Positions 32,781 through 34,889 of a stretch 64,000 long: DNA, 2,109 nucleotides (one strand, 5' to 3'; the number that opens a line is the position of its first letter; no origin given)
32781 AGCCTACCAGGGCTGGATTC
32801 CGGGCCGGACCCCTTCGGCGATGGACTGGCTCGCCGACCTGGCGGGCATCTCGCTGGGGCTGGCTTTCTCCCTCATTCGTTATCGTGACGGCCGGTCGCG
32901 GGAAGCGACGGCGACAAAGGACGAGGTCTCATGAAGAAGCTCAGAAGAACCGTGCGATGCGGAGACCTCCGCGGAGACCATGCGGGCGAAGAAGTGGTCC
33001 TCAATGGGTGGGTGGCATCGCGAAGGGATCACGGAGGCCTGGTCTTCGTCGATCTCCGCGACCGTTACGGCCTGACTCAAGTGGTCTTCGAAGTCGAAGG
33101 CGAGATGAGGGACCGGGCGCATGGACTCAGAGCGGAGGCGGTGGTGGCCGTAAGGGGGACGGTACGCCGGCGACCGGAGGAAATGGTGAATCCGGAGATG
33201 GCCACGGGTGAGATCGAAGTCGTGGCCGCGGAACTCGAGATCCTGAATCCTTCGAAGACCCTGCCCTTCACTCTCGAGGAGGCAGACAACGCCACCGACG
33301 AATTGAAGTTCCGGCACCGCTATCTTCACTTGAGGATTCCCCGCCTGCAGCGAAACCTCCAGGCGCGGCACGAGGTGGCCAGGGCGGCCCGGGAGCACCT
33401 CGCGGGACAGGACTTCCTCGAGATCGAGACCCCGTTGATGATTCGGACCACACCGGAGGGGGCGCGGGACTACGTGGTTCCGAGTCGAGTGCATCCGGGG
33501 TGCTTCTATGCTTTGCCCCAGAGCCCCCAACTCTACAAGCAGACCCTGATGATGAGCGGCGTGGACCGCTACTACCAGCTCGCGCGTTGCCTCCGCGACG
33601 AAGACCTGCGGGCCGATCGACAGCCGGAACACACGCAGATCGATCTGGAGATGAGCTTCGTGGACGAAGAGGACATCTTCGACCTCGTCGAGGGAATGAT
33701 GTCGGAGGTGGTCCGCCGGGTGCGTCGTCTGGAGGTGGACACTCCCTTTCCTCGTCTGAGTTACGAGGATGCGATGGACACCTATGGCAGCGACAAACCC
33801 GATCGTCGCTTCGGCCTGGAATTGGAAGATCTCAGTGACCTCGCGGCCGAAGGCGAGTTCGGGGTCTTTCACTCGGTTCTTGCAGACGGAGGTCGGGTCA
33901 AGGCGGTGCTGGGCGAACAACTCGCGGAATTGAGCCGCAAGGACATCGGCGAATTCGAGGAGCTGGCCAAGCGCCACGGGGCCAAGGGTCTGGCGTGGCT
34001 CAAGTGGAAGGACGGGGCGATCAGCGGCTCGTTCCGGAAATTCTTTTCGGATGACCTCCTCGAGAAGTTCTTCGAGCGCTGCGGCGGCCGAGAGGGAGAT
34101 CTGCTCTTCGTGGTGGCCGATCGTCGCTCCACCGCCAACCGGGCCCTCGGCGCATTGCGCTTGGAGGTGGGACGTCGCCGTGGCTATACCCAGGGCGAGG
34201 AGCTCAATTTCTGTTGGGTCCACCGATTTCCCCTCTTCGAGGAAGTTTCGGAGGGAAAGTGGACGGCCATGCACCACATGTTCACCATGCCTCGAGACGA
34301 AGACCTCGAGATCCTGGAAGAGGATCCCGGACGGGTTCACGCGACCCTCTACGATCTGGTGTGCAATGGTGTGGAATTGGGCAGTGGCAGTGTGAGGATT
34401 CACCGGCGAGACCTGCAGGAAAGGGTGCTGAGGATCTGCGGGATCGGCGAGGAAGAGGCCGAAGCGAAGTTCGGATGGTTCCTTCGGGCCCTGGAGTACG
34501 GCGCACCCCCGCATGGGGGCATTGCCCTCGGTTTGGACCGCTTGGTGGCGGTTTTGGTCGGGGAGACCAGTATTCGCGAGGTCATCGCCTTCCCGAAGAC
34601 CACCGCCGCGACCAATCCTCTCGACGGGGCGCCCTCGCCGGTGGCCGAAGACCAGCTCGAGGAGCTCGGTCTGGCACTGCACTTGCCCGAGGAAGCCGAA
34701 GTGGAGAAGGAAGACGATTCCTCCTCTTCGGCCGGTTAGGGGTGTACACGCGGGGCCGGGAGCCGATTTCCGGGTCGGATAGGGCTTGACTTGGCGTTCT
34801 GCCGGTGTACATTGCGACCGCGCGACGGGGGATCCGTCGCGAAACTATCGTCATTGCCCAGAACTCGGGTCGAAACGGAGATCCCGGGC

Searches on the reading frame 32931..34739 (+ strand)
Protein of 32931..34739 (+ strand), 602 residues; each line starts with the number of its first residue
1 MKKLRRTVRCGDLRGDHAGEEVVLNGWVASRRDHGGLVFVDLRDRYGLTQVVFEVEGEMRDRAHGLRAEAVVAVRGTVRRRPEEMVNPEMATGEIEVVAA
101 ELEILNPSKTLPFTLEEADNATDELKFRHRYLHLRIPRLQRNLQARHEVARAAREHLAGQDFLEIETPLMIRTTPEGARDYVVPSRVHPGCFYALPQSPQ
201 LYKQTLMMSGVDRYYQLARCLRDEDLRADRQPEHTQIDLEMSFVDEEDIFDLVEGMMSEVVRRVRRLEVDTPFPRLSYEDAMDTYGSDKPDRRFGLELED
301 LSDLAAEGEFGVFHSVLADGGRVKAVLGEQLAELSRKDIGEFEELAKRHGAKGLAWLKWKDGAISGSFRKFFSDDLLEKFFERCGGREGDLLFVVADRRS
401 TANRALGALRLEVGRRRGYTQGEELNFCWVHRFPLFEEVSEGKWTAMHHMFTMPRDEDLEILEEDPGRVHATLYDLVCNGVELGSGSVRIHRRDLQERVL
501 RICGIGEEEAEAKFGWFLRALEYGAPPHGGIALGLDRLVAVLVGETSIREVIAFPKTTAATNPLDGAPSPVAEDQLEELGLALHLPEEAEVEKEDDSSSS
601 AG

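Call 78: search_protein_families(library=pfam, proteins=[window:32931-34739:+], max_evalue=0.00001)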
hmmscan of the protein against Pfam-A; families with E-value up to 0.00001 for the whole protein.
window:32931-34739:+ (602 aa): 3 families
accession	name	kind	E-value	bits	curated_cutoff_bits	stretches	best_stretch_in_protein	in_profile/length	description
PF00152.25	tRNA-synt_2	-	9.4e-116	386.6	25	1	123-557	2-307/308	tRNA synthetases class II (D, K and N)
PF02938.19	GAD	-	6.4e-23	81.3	23.4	1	313-406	1-95/95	GAD domain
PF01336.31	tRNA_anti-codon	-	2.1e-16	60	27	1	22-105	1-75/75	OB-fold nucleic acid binding domain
